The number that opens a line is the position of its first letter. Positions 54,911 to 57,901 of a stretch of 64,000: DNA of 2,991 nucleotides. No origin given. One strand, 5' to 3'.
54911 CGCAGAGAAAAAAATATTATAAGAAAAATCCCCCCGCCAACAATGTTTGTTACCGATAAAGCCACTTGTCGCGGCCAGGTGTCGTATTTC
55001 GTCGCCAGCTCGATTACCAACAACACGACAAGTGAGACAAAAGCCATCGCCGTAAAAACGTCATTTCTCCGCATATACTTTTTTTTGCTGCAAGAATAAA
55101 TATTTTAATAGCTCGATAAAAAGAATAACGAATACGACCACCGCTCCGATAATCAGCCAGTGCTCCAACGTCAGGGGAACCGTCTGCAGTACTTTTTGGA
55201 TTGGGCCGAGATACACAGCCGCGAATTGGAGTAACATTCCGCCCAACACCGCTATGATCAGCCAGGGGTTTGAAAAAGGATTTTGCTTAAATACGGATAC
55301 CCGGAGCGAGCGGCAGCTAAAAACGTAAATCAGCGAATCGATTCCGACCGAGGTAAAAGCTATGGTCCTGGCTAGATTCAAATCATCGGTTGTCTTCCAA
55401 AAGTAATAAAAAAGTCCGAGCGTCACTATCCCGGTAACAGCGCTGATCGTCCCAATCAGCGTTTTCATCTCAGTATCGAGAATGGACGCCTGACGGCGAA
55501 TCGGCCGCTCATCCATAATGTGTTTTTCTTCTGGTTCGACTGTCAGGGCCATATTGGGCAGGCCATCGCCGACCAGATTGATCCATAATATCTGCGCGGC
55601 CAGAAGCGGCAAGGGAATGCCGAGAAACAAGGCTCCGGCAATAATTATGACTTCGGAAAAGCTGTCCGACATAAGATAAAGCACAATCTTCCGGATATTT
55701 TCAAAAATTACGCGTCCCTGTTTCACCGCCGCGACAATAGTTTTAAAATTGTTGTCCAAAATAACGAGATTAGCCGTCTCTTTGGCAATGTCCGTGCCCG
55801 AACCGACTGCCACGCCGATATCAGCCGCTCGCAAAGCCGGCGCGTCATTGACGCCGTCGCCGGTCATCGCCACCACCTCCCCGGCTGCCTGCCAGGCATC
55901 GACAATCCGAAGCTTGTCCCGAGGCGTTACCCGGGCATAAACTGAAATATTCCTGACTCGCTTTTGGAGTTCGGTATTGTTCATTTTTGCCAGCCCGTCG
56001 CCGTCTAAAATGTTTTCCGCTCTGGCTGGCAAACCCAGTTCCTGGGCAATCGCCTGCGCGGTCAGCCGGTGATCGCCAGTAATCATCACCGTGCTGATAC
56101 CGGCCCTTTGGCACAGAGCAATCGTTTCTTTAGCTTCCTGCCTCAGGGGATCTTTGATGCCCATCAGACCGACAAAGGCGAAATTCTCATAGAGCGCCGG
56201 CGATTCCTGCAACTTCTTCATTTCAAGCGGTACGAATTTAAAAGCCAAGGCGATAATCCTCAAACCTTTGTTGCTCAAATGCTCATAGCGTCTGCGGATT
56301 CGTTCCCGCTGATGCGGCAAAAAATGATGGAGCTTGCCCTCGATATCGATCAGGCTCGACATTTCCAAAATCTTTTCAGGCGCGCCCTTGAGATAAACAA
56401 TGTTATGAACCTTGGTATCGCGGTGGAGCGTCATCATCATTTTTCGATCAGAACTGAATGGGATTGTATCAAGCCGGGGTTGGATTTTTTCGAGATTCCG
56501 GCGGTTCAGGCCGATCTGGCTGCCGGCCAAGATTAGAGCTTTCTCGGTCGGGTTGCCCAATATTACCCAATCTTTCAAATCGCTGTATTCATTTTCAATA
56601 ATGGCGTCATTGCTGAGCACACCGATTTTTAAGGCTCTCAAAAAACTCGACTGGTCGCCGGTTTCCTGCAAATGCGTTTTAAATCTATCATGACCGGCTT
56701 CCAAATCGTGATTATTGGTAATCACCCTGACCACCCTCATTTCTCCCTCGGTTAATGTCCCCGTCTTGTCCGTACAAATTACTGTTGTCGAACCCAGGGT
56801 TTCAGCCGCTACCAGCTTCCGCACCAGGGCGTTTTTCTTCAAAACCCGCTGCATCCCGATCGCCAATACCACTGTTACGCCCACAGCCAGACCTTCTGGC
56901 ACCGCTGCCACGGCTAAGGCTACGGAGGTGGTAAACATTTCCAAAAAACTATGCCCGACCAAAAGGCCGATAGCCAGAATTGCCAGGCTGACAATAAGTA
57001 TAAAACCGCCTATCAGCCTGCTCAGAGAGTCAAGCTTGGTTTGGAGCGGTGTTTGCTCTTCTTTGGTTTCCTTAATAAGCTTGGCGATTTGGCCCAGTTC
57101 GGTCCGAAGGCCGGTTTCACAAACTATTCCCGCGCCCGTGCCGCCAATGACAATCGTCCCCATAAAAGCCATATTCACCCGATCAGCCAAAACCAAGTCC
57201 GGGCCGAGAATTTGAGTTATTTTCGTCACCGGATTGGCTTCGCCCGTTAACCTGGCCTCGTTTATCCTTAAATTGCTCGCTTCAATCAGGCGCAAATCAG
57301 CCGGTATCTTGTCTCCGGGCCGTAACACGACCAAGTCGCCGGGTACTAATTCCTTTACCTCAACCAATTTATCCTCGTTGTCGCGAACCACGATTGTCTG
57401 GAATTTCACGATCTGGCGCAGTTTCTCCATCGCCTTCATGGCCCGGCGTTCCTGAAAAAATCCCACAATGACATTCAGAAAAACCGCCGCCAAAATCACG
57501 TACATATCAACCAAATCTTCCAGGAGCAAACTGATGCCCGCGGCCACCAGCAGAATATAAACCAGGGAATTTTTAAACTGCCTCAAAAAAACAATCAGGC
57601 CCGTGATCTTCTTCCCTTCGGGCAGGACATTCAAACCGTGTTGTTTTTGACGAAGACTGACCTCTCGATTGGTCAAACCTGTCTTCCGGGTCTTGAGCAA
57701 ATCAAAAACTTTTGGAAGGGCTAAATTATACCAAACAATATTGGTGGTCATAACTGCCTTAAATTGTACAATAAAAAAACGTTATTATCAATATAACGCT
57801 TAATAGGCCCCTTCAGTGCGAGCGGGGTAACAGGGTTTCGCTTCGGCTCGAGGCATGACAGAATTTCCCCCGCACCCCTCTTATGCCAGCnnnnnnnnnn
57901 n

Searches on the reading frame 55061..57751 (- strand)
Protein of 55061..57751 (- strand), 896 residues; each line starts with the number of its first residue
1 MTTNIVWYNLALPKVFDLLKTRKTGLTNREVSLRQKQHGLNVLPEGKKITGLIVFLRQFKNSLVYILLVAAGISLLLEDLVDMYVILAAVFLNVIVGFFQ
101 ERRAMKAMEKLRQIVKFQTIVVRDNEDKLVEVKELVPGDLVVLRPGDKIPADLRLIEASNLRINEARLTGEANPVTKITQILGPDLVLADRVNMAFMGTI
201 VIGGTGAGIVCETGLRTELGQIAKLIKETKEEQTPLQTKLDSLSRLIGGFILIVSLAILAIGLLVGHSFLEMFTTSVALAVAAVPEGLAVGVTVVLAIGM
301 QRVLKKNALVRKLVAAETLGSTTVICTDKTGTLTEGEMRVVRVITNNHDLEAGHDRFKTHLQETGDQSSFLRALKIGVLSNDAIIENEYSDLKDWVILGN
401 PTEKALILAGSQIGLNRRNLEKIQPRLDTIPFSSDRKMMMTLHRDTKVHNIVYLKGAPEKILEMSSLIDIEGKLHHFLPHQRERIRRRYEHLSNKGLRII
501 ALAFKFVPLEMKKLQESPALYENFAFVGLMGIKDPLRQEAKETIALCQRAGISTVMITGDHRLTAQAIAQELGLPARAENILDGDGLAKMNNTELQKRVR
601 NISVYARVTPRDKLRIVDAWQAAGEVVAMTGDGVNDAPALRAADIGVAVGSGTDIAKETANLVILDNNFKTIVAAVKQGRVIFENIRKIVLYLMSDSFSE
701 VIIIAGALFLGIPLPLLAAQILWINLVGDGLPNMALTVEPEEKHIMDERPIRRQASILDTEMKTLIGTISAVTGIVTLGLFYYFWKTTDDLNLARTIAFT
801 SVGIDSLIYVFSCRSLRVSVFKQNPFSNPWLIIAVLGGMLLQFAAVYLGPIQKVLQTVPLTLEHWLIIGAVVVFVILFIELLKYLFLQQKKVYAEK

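Call 64: search_protein_families(library=pfam, proteins=[window:55061-57751:-], max_evalue=0.00001)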
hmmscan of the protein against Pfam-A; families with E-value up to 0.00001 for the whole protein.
window:55061-57751:- (896 aa): 7 families
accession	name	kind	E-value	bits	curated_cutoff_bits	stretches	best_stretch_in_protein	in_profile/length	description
PF00122.25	E1-E2_ATPase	-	5.8e-49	166.5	28.1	1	120-306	8-181/181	E1-E2 ATPase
PF00689.26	Cation_ATPase_C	-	3e-48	164.3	27.3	1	713-885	1-175/175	Cation transporting ATPase, C-terminus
PF00702.32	Hydrolase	-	4.6e-22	79.8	26.4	1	324-644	3-191/191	haloacid dehalogenase-like hydrolase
PF13246.12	Cation_ATPase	-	1.2e-19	70.5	21.7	1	379-466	2-89/91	Cation transport ATPase (P-type)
PF00690.31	Cation_ATPase_N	-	2.9e-17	62.5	20.4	1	7-74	1-69/69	Cation transporter/ATPase, N-terminus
PF08282.18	Hydrolase_3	-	7.8e-08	32.8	20.9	1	619-673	198-252/255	haloacid dehalogenase-like hydrolase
PF12710.13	HAD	-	6.4e-07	30.4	27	1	536-641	86-189/189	haloacid dehalogenase-like hydrolase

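Call 65: search_protein_families(library=ncbifam, proteins=[window:55061-57751:-], max_evalue=0.00001)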
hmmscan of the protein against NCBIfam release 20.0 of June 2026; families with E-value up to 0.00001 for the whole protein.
window:55061-57751:- (896 aa): 24 families
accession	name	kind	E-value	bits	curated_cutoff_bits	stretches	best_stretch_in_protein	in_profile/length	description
TIGR01522.1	ATPase-IIA2_Ca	equivalog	8.1e-200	665.7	798.3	1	17-885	14-849/854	calcium-transporting P-type ATPase, PMR1-type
TIGR01116.1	ATPase-IIA1_Ca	equivalog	1.3e-176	589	703.4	1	56-884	2-796/799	calcium-translocating P-type ATPase, SERCA-type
TIGR01106.1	ATPase-IIC_X-K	subfamily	7e-131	438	946.1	2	23-576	34-609/997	Na,H/K antiporter P-type ATPase subunit alpha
TIGR01517.1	ATPase-IIB_Ca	equivalog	8.7e-131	437.8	507.05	1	21-877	51-871/882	calcium-translocating P-type ATPase, PMCA-type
TIGR01523.1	ATPase-IID_K-Na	equivalog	1.1e-126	423.8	645.05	3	360-825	420-915/997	potassium/sodium efflux P-type ATPase, fungal-type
TIGR01524.1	ATPase-IIIB_Mg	equivalog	2.4e-122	409.5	610.75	2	14-343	22-357/867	magnesium-translocating P-type ATPase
TIGR01647.1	ATPase-IIIA_H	equivalog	1.6e-115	387.1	615.5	2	25-348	1-312/755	plasma-membrane proton-efflux P-type ATPase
NF011702.0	PRK15122.1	subfamily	3.1e-106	356.3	975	1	15-889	39-902/907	magnesium-translocating P-type ATPase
TIGR01494.1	ATPase_P-type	subfamily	3e-98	329.4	62.3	4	600-719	361-475/478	HAD-IC family P-type ATPase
TIGR01525.1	ATPase-IB_hvy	subfamily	2.5e-75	254.4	346.25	3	67-347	5-273/560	heavy metal translocating P-type ATPase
TIGR01657.1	P-ATPase-V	hypoth_equivalog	5.1e-66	223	618.25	2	19-578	133-701/1055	ATP13A2 family polyamine export P-type ATPase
TIGR01511.1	ATPase-IB1_Cu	subfamily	1.1e-60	206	397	3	86-350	49-289/542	copper-translocating P-type ATPase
TIGR01512.1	ATPase-IB2_Cd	subfamily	7.6e-55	186.5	313.5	3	67-344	5-256/494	cadmium family heavy metal-translocating P-type ATPase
NF008262.1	PRK11033.1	equivalog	9.9e-52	176.3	1005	3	69-347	184-450/731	zinc/cadmium/mercury/lead-transporting ATPase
NF033775.1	P_type_ZntA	exception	6.8e-43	147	1240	3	101-347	221-455/732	Zn(II)/Cd(II)/Pb(II) translocating P-type ATPase ZntA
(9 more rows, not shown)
